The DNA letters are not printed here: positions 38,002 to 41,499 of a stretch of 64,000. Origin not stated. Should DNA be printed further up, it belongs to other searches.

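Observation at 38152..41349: Giant flagellar cap FliD with tandem internal repeats and an inserted discoidin (F5/8 type C) carbohydrate-binding domain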

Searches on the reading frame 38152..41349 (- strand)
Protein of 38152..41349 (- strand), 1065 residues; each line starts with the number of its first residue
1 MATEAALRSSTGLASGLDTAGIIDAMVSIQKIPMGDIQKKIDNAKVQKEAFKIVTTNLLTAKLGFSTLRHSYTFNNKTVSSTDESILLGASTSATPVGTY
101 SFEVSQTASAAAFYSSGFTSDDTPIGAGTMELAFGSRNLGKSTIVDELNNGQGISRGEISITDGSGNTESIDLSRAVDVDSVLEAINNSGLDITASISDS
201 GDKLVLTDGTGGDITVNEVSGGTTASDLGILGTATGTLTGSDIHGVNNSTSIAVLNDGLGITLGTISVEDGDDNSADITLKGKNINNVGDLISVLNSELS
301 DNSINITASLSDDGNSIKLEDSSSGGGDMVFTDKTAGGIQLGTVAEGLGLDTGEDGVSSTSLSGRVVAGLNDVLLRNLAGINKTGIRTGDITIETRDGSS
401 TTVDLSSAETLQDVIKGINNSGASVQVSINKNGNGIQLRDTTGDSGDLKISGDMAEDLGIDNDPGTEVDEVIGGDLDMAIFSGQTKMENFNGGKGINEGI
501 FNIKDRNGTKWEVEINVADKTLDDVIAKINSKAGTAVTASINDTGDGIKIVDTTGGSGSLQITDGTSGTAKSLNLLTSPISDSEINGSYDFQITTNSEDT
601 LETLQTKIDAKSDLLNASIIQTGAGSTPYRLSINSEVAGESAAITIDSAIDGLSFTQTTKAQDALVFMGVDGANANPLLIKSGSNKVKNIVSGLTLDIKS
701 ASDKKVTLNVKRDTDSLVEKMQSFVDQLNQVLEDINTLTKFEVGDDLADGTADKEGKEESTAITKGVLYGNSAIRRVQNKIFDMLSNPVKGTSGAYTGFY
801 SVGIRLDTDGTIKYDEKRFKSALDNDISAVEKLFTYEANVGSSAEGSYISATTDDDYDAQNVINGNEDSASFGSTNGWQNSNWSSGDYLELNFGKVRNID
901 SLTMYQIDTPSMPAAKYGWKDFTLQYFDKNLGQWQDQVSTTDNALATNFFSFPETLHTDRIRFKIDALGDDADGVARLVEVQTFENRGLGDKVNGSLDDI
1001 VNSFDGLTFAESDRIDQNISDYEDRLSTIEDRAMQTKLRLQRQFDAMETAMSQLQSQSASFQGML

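Call 3: search_protein_families(library=pfam, proteins=[window:38152-41349:-], max_evalue=1)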
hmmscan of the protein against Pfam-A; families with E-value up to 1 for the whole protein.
window:38152-41349:- (1065 aa): 7 families
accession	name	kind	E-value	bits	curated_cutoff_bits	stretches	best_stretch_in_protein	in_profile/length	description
PF07195.17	FliD_C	-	4.3e-37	128.2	25.4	2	678-843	11-172/236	Flagellar hook-associated protein 2 C-terminus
PF02465.23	FliD_N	-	1.4e-15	58.1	24.8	1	15-110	1-96/97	Flagellar hook-associated protein 2 N-terminus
PF00754.31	F5_F8_type_C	-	7.6e-06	26.5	28.2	1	852-967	5-114/127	F5/8 type C domain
PF07196.18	Flagellin_IN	-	0.00047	20.7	22.7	4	390-441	1-54/55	Flagellin hook IN motif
PF02876.24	Stap_Strp_tox_C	-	0.0069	17.1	27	0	383-412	49-78/96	Staphylococcal/Streptococcal toxin, beta-grasp domain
PF03646.20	FlaG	-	0.14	12.8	23.8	1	709-747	22-60/101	FlaG protein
PF08066.17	PMC2NT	-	0.28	12.2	23.3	1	681-737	30-84/91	PMC2NT (NUC016) domain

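Call 4: search_protein_families(library=ncbifam, proteins=[window:38152-41349:-], max_evalue=0.1)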
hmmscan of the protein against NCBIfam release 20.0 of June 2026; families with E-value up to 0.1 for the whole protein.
window:38152-41349:- (1065 aa): 8 families
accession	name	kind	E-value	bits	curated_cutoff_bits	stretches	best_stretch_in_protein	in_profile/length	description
NF005833.0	PRK07737.1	equivalog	7.9e-32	110.9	444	4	11-232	6-213/501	flagellar hook-associated protein 2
NF005188.0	PRK06664.1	equivalog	1.9e-30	105.8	469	3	657-839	386-571/661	flagellar hook-associated protein FliD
NF005955.1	PRK08032.1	equivalog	1.8e-24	86.5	387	3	595-835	145-380/465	flagellar filament capping protein FliD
NF009400.1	PRK12765.1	equivalog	2.4e-16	59.4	448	3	678-852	262-415/596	flagellar filament capping protein FliD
NF005281.0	PRK06798.1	equivalog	5.3e-10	38.8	375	2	984-1064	354-433/440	flagellar hook-associated protein 2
NF005187.0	PRK06663.1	equivalog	2.1e-06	26.8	337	2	170-235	228-293/419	flagellar hook-associated protein 3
NF009595.0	PRK13037.1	equivalog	0.00027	20.6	396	0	379-408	174-203/226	superantigen-like protein SSL1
NF005834.1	PRK07738.1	equivalog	0.054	14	107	0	709-748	36-75/117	flagellar protein FlaG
